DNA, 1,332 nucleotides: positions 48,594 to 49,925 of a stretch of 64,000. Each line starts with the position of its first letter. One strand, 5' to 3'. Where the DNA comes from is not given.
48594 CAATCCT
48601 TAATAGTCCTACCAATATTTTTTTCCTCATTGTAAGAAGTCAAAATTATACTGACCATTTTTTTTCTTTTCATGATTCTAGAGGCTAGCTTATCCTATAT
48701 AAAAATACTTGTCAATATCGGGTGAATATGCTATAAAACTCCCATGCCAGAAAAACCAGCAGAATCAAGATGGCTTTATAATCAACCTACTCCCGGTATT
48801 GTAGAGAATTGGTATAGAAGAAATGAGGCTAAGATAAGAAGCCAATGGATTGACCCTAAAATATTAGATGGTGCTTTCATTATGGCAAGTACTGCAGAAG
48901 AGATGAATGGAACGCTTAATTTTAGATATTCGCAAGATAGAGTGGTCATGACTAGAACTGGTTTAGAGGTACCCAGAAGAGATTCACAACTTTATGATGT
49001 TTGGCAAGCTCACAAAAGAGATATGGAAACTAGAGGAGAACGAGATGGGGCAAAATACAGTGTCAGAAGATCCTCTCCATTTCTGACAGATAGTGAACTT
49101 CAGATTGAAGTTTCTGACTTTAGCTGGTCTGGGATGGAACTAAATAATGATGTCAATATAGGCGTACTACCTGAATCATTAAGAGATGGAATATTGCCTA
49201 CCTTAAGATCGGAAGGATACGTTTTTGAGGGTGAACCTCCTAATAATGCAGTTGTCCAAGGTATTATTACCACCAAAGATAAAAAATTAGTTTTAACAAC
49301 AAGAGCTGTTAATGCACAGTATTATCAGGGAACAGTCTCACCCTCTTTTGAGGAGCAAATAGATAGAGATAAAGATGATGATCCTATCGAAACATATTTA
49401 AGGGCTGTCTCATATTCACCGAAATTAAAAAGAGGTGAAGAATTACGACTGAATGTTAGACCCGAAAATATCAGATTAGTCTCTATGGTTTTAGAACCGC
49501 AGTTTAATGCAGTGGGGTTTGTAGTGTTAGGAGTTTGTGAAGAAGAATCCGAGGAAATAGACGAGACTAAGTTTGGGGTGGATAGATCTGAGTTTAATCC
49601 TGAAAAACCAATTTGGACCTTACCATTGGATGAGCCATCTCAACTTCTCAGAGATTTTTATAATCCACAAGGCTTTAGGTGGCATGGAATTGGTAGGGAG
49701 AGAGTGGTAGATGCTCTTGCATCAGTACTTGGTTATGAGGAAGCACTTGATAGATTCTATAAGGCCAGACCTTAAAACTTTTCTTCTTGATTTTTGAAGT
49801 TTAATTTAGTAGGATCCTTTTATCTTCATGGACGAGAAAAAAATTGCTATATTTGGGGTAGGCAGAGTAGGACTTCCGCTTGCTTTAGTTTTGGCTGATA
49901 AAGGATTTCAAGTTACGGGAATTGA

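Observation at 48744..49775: Orphan acidic cytoplasmic protein with its own promoter between divergent glycosylation genes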

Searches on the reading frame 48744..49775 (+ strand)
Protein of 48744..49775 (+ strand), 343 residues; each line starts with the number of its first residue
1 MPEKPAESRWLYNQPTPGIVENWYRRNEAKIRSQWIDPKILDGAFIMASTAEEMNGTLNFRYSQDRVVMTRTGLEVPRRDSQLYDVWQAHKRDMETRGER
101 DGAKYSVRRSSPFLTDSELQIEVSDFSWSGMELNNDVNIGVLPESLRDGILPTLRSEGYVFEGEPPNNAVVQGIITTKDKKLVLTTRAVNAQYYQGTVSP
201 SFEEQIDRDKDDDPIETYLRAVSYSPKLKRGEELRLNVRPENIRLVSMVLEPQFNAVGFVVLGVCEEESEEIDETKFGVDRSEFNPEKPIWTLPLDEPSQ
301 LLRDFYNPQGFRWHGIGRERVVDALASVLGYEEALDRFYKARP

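Call 3: search_protein_families(library=pfam, proteins=[window:48744-49775:+], max_evalue=0.1)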
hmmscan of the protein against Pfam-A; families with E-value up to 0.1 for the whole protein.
window:48744-49775:+ (343 aa): 0 families

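Call 4: search_protein_families(library=ncbifam, proteins=[window:48744-49775:+], max_evalue=1)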
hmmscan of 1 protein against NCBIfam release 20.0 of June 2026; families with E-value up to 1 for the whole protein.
window:48744-49775:+ (343 aa): 1 family
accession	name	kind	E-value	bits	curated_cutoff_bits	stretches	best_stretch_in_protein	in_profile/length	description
NF053557.1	DdfA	equivalog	0.1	12.5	70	1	34-73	24-65/67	DdfA family disk-determining factor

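Call 6: find_homologous_proteins(query=window:48744-49772:+, max_evalue=0.001)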
Query window:48744-49772:+ (343 aa): 16 proteins with E <= 0.001 among 2067 candidates.
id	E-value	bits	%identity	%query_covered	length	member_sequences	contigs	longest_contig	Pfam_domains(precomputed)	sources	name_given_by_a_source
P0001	6.4e-230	780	100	100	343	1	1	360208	-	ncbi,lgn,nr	ncbi:MAG: hypothetical protein Q8P92_01860 [Candidatus Daviesbacteria bacterium]|nr:hypothetical pro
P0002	7.2e-195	665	84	100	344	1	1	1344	-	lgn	-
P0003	2.4e-188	643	83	100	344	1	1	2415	-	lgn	-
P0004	5.4e-168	576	74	99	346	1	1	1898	-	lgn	-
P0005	1.0e-166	572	73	99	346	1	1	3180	-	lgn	-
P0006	1.2e-151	523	67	99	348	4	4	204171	-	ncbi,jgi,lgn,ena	-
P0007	2.7e-147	508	66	99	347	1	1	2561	-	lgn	-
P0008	3.8e-147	508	67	99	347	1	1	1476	-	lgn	-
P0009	8.7e-123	428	58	97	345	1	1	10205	-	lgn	-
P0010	8.2e-121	421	55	99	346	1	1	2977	-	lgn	-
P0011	1.1e-120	421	56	99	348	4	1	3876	-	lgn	-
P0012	1.2e-106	375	63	80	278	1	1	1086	-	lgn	-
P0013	1.2e-91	325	45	98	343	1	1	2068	-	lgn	-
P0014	8.6e-90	319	46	99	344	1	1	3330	-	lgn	-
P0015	6.4e-84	300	43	98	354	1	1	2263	-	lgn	-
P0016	8.4e-70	254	40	100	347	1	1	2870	-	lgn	-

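Call 7: search_solved_structures(query=window:48744-49772:+, max_evalue=10)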
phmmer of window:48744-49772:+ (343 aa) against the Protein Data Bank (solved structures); distinct sequences matched with E-value up to 10: 1.
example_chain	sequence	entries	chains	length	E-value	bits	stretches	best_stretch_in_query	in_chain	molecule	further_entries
9l5r_F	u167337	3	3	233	0.076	15.3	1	203-297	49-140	CCDC12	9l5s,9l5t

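Call 12: find_encoding_contigs(protein=P0006, flank=6000, max_places=4)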
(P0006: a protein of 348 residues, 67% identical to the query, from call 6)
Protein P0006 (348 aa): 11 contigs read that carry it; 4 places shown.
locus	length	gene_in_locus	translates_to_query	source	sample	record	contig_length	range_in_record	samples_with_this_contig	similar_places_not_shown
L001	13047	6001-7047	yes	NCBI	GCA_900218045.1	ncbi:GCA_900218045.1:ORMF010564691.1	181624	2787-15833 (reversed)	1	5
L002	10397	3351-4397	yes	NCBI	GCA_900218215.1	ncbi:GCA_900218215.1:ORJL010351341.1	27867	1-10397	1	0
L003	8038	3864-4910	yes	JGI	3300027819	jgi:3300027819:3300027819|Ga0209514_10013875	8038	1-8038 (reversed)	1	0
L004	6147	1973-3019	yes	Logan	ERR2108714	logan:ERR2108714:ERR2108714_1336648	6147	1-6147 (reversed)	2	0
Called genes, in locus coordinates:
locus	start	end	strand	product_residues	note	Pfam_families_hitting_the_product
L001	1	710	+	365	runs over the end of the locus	PF01098:FTSW_RODA_SPOVE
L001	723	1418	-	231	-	PF01797:Y1_Tnp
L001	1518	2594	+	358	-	PF03033:Glyco_transf_28, PF13528:Glyco_trans_1_3 (faint), PF04101:Glyco_tran_28_C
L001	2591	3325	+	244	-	PF08478:POTRA_1 (faint)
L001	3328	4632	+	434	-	PF14450:FtsA (weak), PF02491:SHS2_FTSA, PF06723:MreB_Mbl (weak), PF01968:Hydantoinase_A (faint), PF14450:FtsA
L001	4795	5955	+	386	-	PF00091:Tubulin, PF12327:FtsZ_C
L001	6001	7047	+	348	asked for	-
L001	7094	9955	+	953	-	PF00133:tRNA-synt_1, PF09334:tRNA-synt_1g (faint), PF08264:Anticodon_1, PF19302:DUF5915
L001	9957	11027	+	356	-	PF01098:FTSW_RODA_SPOVE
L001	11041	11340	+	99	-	PF00829:Ribosomal_L21p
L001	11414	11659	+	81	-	PF01016:Ribosomal_L27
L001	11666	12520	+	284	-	PF02195:ParB_N, PF17762:HTH_ParB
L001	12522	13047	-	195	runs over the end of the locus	PF10502:Peptidase_S26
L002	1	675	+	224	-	?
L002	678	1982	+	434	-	PF14450:FtsA (weak), PF02491:SHS2_FTSA, PF06723:MreB_Mbl (weak), PF01968:Hydantoinase_A (faint), PF14450:FtsA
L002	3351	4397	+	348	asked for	-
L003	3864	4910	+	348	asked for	-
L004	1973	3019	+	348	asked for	-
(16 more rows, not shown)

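Call 14: search_solved_structures(query=A1, max_evalue=10, show_alignments=2)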
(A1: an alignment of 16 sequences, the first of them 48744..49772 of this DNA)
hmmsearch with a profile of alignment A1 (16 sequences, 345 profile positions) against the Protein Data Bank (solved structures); distinct sequences matched with E-value up to 10: 0.

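Call 15: find_encoding_contigs(protein=P0009, flank=6000, max_places=3)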
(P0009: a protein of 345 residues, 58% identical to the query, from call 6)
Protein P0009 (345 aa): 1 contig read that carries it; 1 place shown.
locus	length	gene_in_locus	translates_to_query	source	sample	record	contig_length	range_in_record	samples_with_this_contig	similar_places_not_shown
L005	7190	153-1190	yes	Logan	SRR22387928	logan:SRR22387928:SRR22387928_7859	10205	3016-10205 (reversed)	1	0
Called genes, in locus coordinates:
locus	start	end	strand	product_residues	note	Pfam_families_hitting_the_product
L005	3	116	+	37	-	?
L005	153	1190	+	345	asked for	-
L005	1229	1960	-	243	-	PF13641:Glyco_tranf_2_3, PF00535:Glycos_transf_2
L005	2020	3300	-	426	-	PF03721:UDPG_MGDP_dh_N, PF00984:UDPG_MGDP_dh, PF03720:UDPG_MGDP_dh_C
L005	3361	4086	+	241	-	PF13641:Glyco_tranf_2_3 (weak), PF00535:Glycos_transf_2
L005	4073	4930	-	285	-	PF01370:Epimerase, PF02719:Polysacc_synt_2 (faint), PF04321:RmlD_sub_bind, PF01073:3Beta_HSD, PF16363:GDP_Man_Dehyd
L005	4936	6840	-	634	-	-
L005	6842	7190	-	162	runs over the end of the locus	PF18915:DUF5667 (weak)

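Call 16: find_encoding_contigs(protein=P0011, flank=4000, max_places=3)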
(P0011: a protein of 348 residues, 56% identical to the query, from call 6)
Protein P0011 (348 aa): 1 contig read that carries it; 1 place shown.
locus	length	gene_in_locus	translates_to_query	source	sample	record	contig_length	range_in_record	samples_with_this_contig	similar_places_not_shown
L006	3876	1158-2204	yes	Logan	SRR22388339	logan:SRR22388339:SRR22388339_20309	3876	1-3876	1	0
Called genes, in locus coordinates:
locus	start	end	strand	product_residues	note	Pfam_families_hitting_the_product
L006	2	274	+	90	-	?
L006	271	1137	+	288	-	PF00459:Inositol_P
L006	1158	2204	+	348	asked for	-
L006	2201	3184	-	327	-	PF03706:LPG_synthase_TM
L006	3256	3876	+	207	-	?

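Call 17: find_encoding_contigs(protein=P0014, flank=4000, max_places=3)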
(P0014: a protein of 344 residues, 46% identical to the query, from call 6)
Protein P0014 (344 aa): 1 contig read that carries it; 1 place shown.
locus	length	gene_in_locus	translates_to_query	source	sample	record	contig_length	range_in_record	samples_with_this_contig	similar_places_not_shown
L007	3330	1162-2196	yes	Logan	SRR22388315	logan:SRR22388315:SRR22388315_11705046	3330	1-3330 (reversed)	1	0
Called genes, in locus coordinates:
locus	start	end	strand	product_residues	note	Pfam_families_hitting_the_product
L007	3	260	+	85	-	?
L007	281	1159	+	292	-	PF00459:Inositol_P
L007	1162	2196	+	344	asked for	-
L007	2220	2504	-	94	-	PF12844:HTH_19, PF13560:HTH_31, PF01381:HTH_3, PF13443:HTH_26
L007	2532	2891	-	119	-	PF05973:Gp49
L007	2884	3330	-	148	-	?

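Call 18: find_encoding_contigs(protein=P0016, flank=4000, max_places=3)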
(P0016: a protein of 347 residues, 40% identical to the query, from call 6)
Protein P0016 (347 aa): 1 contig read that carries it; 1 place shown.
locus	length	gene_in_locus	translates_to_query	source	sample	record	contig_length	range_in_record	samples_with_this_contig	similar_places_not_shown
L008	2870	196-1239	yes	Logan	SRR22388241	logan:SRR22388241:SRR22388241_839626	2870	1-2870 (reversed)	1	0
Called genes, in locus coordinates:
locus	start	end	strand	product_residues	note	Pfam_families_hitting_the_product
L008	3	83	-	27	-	?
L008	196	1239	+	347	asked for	-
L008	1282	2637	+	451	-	PF03721:UDPG_MGDP_dh_N, PF00984:UDPG_MGDP_dh, PF03720:UDPG_MGDP_dh_C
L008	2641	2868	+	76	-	?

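Call 19: predict_structure(alignment_id=A1)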
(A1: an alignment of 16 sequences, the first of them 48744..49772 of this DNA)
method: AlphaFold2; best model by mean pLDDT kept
length: 343 residues; sequences in the alignment: 16
mean_pLDDT: 79.6   pTM: 0.83
mean pLDDT of the five models: 79.6, 75.9, 66.1, 55.6, 55.5
residues with pLDDT >= 90: 98; 70-90: 177; 50-70: 42; < 50: 26
segments of 3 or more residues with pLDDT < 50: 1-15, 225-233
pLDDT, mean of each block of 10 residues (from residue 1): 34 52 82 76 85 91 90 78 79 72 77 84 71 65 75 87 79 95 88 77 82 89 55 69 93 84 92 65 79 95 89 89 96 93 73
secondary structure, 60 per line:
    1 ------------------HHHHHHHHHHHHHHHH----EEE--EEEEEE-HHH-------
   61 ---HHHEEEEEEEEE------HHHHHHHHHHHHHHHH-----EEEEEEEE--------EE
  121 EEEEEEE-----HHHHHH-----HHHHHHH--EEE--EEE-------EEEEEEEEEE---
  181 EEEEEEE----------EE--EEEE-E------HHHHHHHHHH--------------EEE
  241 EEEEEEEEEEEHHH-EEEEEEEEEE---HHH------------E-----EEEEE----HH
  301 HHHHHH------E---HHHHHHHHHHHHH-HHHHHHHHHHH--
elements in order: H19-34 E39-41 E44-49 E67-75 H82-97 E103-110 E119-127 H133-138 H144-150 E153-155 E158-160 E168-177 E181-187 E202-205 H214-223 E238-251 E256-265 E290-294 H299-306 H317-329 H331-341

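Call 22: fold_search(model_id=the predicted structure, library=pdb)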
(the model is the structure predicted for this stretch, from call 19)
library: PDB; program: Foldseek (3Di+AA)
matches with E <= 10: 451; with E <= 0.001: 27
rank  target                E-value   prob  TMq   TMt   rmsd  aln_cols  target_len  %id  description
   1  5r50                  2.8e-08  1.00  0.51  0.59   6.8       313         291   10  PanDDA analysis group deposition -- Crystal Structure of human NUDT22 in complex with N13371a (released 2020-07-01)
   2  5lou_A                6.8e-08  1.00  0.45  0.52   8.2       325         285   10  human NUDT22 (released 2017-09-13)
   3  5lor_A                1.7e-07  1.00  0.42  0.48   7.8       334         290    9  human NUDT22 (released 2017-08-16)
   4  5lor_B                3.1e-07  1.00  0.48  0.54   7.4       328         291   12  human NUDT22 (released 2017-08-16)
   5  5lf9                  8.1e-07  1.00  0.44  0.51   7.5       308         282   11  Crystal structure of human NUDT22 (released 2017-08-02)
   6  5lou_B                1.9e-06  1.00  0.43  0.48   8.1       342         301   11  human NUDT22 (released 2017-09-13)
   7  7e44_B                8.6e-05  1.00  0.33  0.44  12.7       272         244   11  Crystal structure of NudC complexed with dpCoA (released 2021-07-28)
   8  1vk6                  9.7e-05  1.00  0.32  0.41  11.5       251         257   11  Crystal structure of NADH pyrophosphatase (1790429) from Escherichia coli k12 at 2.20 A resolution (released 2004-05-11)
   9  6o3p_A                1.0e-04  0.99  0.34  0.37  16.2       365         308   11  Crystal structure of the catalytic domain of mouse Nudt12 in complex with AMP and 3 Mg2+ ions (released 2019-05-29)
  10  5iw5_A                1.3e-04  1.00  0.32  0.42  11.6       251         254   12  Crystal structure of E. coli NudC in complex with NMN (released 2016-07-13)
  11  1x83_B                1.8e-04  1.00  0.33  0.56   6.8       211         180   13  Y104F IPP isomerase reacted with (S)-bromohydrine of IPP (released 2005-01-25)
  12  6scx_A                1.8e-04  0.99  0.35  0.36  15.9       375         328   10  Crystal structure of the catalytic domain of human NUDT12 in complex with 7-methyl-guanosine-5'-triphosphate (released 2020-01-08)
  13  6o3p_B                2.4e-04  0.95  0.31  0.33  16.8       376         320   11  Crystal structure of the catalytic domain of mouse Nudt12 in complex with AMP and 3 Mg2+ ions (released 2019-05-29)
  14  6scx_C                3.3e-04  0.93  0.32  0.33  15.9       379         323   11  Crystal structure of the catalytic domain of human NUDT12 in complex with 7-methyl-guanosine-5'-triphosphate (released 2020-01-08)
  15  2o5f_B                3.7e-04  1.00  0.29  0.55   6.5       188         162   14  Crystal Structure of DR0079 from Deinococcus radiodurans at 1.9 Angstrom Resolution (released 2007-12-18)
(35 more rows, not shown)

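Call 26: search_protein_representatives(alignment_id=A1)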
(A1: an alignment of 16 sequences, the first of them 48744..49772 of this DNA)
Query: 16 sequences, 345 profile positions. Proteins with E-value up to 0.001 (for the whole library): 249; up to 1e-10: 27; up to 1e-30: 14. The best 150 are listed.
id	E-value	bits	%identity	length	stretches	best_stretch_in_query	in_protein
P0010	2.6e-179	611.7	-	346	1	1-344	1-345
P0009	6.6e-152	521.6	-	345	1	1-344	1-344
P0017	3.9e-99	348.1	-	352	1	6-341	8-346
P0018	1.3e-97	343.1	-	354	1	8-343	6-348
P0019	1.6e-97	342.8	-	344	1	2-342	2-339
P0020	1.2e-80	287.3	-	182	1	164-344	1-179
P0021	3.3e-63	230.0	-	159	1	1-159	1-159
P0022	4.1e-62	226.3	-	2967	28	110-204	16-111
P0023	2.9e-61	223.5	-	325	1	41-342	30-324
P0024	3.7e-57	210.1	-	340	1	3-343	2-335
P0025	2.4e-48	181.1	-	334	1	9-340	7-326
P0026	2.4e-39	151.5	-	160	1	164-292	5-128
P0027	3.8e-38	147.5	-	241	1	111-343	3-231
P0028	6.2e-38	146.8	-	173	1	176-341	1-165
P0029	7.6e-30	120.3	-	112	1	235-340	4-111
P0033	1.3e-13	66.8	-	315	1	101-342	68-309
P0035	3.2e-12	62.3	-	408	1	83-341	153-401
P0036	3.3e-12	62.2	-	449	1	74-344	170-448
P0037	6.1e-12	61.4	-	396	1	64-343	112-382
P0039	1.9e-11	59.7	-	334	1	81-333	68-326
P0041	5.7e-11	58.2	-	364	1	101-338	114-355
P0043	1.3e-10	57.0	-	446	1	57-340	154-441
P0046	5.0e-10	55.1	-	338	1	61-340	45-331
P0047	5.6e-10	54.9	-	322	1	96-332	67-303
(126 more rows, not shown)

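Call 27: search_protein_families(library=pfam, proteins=[P0033, P0035, P0036, P0037, P0039, P0041, P0043, P0046, P0047, P0023], max_evalue=0.01)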
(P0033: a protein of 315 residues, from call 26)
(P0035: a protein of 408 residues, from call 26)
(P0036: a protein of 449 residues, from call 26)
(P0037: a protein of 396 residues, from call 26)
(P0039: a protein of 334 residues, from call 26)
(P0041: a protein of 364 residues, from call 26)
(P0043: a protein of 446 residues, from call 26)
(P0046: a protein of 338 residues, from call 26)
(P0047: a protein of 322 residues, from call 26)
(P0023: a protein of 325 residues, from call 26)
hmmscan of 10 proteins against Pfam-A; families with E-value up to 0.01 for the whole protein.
P0033 (315 aa): 0 families

P0035 (408 aa): 0 families

P0036 (449 aa): 0 families

P0037 (396 aa): 1 family
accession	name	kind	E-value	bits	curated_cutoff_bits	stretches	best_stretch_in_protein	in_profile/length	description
PF00293.34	NUDIX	-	1.5e-05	25.5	21.1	1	225-293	8-68/134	NUDIX domain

P0039 (334 aa): 0 families

P0041 (364 aa): 1 family
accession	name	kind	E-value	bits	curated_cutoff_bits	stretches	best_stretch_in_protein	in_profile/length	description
PF00293.34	NUDIX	-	0.00012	22.5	21.1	1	193-269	7-69/134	NUDIX domain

P0043 (446 aa): 4 families
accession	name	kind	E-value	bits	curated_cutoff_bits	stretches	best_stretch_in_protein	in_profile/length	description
PF00293.34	NUDIX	-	7.9e-08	32.8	21.1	1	272-352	4-69/134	NUDIX domain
PF13560.12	HTH_31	-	0.00078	20.1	27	1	9-56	5-53/64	Helix-turn-helix domain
PF13384.12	HTH_23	-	0.0056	16.9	24.6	0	9-41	7-45/50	Homeodomain-like domain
PF13443.12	HTH_26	-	0.0071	17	22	0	9-64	1-57/63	Cro/C1-type HTH DNA-binding domain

P0046 (338 aa): 0 families

P0047 (322 aa): 0 families

P0023 (325 aa): 0 families
